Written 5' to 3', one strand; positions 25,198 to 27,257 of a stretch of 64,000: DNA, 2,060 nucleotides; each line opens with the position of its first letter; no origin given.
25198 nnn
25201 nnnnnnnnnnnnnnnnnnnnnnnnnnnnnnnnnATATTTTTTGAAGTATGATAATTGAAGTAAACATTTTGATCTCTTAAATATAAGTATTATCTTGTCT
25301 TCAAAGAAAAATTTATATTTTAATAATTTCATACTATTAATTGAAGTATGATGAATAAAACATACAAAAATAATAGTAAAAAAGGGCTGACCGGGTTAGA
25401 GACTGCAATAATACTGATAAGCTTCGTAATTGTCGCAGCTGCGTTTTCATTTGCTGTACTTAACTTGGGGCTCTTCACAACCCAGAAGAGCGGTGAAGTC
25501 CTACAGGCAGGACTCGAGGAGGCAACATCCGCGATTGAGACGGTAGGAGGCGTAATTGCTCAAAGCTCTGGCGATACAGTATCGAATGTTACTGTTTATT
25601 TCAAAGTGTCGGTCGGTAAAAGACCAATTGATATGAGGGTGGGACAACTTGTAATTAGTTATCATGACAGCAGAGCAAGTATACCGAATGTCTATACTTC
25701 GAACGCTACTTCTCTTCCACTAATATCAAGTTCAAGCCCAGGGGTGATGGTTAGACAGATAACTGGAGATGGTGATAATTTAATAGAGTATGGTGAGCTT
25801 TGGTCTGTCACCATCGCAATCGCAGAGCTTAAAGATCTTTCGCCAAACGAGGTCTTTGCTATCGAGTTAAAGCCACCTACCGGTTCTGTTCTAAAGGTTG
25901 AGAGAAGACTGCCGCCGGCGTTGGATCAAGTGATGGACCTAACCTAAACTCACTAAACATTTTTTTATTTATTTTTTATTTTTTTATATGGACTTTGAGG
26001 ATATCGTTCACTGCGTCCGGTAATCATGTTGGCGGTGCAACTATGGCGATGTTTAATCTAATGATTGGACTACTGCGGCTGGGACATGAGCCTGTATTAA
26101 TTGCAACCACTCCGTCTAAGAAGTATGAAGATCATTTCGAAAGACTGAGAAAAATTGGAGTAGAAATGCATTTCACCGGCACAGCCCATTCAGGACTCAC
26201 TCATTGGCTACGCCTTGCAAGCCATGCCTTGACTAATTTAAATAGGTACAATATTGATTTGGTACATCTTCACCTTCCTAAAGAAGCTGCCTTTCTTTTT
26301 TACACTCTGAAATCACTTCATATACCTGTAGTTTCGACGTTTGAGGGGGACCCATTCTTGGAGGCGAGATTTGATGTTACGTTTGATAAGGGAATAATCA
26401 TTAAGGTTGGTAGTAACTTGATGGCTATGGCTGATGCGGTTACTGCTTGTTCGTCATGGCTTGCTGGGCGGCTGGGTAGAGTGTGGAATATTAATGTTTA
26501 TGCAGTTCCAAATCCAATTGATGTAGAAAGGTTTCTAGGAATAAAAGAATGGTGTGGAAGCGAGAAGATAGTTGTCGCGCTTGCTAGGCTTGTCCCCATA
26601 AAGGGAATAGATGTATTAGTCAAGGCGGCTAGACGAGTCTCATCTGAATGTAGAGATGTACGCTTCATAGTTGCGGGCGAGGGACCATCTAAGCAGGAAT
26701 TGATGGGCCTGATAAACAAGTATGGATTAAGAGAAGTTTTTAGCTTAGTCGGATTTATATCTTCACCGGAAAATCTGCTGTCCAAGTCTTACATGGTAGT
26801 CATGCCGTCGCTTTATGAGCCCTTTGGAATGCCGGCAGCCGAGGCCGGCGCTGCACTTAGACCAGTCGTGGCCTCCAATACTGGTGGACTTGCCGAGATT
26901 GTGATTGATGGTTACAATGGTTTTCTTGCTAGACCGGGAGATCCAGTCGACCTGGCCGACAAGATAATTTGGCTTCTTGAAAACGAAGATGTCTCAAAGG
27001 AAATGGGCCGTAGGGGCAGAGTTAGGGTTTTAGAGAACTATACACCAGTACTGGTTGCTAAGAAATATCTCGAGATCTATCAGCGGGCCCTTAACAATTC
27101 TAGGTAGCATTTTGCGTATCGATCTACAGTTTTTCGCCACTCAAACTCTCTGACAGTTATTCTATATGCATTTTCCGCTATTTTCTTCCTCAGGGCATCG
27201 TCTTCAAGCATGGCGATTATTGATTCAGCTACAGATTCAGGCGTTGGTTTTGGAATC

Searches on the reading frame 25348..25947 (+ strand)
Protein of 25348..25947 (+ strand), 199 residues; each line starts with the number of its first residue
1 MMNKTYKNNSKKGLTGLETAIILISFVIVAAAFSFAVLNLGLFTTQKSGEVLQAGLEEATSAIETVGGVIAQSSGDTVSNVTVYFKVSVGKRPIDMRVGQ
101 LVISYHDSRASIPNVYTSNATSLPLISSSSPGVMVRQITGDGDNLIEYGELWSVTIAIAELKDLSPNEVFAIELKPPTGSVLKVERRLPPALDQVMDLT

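Call 61: search_protein_families(library=pfam, proteins=[window:25348-25947:+], max_evalue=0.00001)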
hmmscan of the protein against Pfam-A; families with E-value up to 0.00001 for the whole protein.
window:25348-25947:+ (199 aa): 1 family
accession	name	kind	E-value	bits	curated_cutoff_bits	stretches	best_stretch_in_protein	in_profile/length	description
PF01917.21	Arch_flagellin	-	7.2e-29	101.6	29.5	1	13-185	1-161/162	Archaebacterial flagellin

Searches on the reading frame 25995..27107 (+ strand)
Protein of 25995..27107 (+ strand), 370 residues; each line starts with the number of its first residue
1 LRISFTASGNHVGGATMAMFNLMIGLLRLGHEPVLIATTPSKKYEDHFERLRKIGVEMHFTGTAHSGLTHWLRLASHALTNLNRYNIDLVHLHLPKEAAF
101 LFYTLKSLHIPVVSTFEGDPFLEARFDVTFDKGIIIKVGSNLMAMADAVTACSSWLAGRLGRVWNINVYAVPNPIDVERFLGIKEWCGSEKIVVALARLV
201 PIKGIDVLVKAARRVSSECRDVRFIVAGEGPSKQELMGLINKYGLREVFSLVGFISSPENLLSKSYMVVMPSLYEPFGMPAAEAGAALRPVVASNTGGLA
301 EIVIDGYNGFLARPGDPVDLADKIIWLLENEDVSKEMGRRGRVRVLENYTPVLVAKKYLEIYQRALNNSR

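Call 61: search_protein_families(library=pfam, proteins=[window:25995-27107:+], max_evalue=0.00001)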
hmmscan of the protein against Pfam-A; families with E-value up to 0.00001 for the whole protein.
window:25995-27107:+ (370 aa): 5 families
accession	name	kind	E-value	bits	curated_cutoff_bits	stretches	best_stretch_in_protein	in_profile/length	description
PF00534.26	Glycos_transf_1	-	3.3e-38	131.4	26.4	1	188-342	13-170/172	Glycosyl transferases group 1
PF13692.12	Glyco_trans_1_4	-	1.4e-33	116.5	27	1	191-330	2-142/142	Glycosyl transferases group 1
PF13439.12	Glyco_transf_4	-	3.7e-17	63.3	28.5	1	12-179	1-170/170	Glycosyltransferase Family 4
PF13579.12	Glyco_trans_4_4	-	3.8e-10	40.8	29.7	1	13-166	1-147/158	Glycosyl transferase 4-like domain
PF20706.3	GT4-conflict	-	6.3e-10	39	26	1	189-305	196-322/385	Family 4 Glycosyltransferase in conflict systems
